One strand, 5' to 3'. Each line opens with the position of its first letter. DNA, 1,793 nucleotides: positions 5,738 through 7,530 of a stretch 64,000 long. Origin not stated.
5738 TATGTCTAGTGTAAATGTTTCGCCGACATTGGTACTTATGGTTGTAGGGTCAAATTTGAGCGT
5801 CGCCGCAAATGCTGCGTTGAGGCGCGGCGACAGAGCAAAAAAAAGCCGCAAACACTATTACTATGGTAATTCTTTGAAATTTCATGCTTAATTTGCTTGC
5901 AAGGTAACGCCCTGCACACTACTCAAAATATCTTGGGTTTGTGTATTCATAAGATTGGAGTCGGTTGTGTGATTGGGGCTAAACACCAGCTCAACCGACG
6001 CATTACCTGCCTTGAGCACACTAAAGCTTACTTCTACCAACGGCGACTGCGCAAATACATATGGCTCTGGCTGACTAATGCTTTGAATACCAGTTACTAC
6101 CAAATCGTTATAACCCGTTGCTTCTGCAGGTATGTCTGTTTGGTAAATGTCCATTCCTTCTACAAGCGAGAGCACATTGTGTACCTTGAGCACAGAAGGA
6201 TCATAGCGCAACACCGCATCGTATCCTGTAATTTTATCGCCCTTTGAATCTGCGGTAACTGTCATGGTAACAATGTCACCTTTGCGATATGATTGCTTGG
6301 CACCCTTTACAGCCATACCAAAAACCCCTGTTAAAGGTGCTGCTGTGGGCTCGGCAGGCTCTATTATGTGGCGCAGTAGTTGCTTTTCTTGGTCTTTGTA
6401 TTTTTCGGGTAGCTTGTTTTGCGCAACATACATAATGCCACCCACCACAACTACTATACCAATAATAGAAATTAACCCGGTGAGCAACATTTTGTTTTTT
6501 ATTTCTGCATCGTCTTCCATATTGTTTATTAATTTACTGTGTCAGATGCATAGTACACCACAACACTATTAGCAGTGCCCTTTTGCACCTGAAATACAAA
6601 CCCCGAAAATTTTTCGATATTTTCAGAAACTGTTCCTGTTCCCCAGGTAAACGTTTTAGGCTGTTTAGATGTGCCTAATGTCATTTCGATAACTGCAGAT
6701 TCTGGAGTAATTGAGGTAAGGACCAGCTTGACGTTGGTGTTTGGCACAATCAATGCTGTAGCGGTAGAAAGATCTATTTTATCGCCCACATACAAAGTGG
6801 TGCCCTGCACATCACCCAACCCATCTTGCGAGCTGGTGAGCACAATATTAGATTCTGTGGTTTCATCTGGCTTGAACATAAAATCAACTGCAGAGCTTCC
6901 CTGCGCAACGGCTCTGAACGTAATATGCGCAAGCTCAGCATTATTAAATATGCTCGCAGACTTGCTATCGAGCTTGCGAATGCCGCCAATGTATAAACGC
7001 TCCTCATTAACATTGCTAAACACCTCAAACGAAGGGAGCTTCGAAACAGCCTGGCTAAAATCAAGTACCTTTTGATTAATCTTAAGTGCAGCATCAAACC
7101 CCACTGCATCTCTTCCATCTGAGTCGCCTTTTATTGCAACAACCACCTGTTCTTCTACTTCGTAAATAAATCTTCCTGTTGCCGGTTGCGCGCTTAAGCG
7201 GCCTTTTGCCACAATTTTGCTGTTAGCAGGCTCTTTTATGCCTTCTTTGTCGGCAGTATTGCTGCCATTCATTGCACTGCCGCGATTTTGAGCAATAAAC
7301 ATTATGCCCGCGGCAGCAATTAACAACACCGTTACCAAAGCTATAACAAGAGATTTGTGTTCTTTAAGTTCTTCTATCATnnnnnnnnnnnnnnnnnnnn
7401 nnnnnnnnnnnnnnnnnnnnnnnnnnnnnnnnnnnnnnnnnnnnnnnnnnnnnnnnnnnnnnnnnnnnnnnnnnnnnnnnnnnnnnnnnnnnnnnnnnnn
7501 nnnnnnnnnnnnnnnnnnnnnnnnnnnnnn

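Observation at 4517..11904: Second, minus-strand operon of the same cohesin-dockerin family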

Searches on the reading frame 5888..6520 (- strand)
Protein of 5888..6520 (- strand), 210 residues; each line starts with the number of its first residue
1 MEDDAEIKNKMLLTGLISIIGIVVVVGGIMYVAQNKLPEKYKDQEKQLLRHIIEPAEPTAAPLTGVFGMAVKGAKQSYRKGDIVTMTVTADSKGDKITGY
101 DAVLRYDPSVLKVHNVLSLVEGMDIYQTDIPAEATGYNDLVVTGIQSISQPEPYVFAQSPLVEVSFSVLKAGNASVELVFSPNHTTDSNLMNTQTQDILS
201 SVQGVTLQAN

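Call 3: search_protein_families(library=pfam, proteins=[window:5888-6520:-], max_evalue=1)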
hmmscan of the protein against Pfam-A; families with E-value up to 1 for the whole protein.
window:5888-6520:- (210 aa): 1 family
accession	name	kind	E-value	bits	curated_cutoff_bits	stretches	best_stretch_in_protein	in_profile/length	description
PF00963.24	Cohesin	-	1.7e-08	35.2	24.1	1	75-197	7-131/139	Cohesin domain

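Call 8: search_protein_families(library=ncbifam, proteins=[window:5888-6520:-], max_evalue=0.1)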
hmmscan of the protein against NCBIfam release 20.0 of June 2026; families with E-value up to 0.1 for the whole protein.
window:5888-6520:- (210 aa): 1 family
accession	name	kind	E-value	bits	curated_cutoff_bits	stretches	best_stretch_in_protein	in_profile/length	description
NF038028.1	spiralin_repeat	domain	0.04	14.3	45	1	72-99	58-85/90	spiralin repeat-containing protein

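Call 9: find_encoding_contigs(protein=window:5888-6520:-, flank=10000, max_places=6)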
Protein window:5888-6520:- (210 aa): no gene with exactly this product is on record in the collection.

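Call 71: find_homologous_proteins(query=window:5888-6520:-, max_evalue=0.001)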
Query window:5888-6520:- (210 aa): 13 proteins with E <= 0.001 among 401 candidates.
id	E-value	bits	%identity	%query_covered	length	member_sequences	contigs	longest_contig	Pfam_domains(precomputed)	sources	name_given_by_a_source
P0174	2.3e-129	446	100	100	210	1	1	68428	PF00963.25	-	-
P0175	3.0e-100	351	82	95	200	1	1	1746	PF00963.25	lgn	-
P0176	4.4e-94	331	74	99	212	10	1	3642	PF00963.25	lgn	-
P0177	5.0e-94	331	71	100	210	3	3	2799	PF00963.25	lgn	-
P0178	1.2e-91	323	71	100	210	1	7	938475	PF00963.25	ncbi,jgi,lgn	jgi:hypothetical protein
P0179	1.3e-86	307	71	95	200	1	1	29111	PF00963.25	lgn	-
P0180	8.5e-79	281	62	99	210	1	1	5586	PF00963.25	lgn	-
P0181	1.5e-78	281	61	99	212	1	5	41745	PF00963.25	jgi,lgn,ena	-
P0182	7.0e-77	275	61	98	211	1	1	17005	PF00963.25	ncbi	-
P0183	2.9e-73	263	58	100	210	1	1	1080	PF00963.25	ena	-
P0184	1.5e-40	157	51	70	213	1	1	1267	PF00963.25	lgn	-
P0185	1.3e-36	144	47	78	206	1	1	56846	PF00963.25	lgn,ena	-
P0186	2.8e-35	140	49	70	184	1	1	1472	PF00963.25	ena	-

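Call 72: find_encoding_contigs(protein=P0178, flank=9000, max_places=2)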
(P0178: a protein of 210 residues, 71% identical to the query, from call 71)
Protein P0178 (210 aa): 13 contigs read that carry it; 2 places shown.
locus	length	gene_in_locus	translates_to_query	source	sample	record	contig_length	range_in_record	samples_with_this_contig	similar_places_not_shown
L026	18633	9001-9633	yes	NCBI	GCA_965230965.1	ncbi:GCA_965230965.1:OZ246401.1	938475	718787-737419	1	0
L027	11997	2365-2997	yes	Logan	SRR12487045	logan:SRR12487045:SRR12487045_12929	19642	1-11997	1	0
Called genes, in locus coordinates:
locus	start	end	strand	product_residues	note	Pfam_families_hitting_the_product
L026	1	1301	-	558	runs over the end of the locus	PF22148:Fervidolysin_NPro-like (faint), PF00082:Peptidase_S8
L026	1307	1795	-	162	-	PF22148:Fervidolysin_NPro-like (weak)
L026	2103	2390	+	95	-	PF01371:Trp_repressor, PF13384:HTH_23 (weak)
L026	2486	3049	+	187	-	PF00466:Ribosomal_L10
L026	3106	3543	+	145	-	PF16320:Ribosomal_L12_N, PF00542:Ribosomal_L12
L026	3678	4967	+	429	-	-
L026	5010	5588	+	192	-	-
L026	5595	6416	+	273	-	PF00404:Dockerin_1 (weak)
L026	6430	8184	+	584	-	PF00404:Dockerin_1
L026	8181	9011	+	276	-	-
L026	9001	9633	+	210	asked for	PF00963:Cohesin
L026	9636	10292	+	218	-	PF00963:Cohesin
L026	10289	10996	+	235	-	-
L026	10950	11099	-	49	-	-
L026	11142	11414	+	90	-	PF13560:HTH_31 (weak), PF12844:HTH_19 (weak), PF01381:HTH_3, PF13443:HTH_26 (weak)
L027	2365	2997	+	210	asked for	PF00963:Cohesin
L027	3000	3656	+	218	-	PF00963:Cohesin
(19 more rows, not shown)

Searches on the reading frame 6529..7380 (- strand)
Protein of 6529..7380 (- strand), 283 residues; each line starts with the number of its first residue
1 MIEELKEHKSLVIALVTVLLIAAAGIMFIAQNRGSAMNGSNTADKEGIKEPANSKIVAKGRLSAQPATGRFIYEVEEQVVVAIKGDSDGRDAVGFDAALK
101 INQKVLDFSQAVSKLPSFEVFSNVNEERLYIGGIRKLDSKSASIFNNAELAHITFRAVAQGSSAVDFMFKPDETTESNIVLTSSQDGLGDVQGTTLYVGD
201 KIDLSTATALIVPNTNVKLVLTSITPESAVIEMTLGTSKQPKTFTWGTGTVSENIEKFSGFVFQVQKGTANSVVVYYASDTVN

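Call 3: search_protein_families(library=pfam, proteins=[window:6529-7380:-], max_evalue=1)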
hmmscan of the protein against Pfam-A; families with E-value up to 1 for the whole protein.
window:6529-7380:- (283 aa): 2 families
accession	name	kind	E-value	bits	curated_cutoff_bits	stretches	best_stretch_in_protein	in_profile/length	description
PF02706.20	Wzz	-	0.23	12.2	25.5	1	2-32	9-39/91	Chain length determinant protein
PF15097.11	Ig_J_chain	-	0.24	11.7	27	1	172-229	74-131/134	Immunoglobulin J chain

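Call 8: search_protein_families(library=ncbifam, proteins=[window:6529-7380:-], max_evalue=0.1)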
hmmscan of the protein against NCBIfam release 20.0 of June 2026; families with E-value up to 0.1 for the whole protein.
window:6529-7380:- (283 aa): 0 families
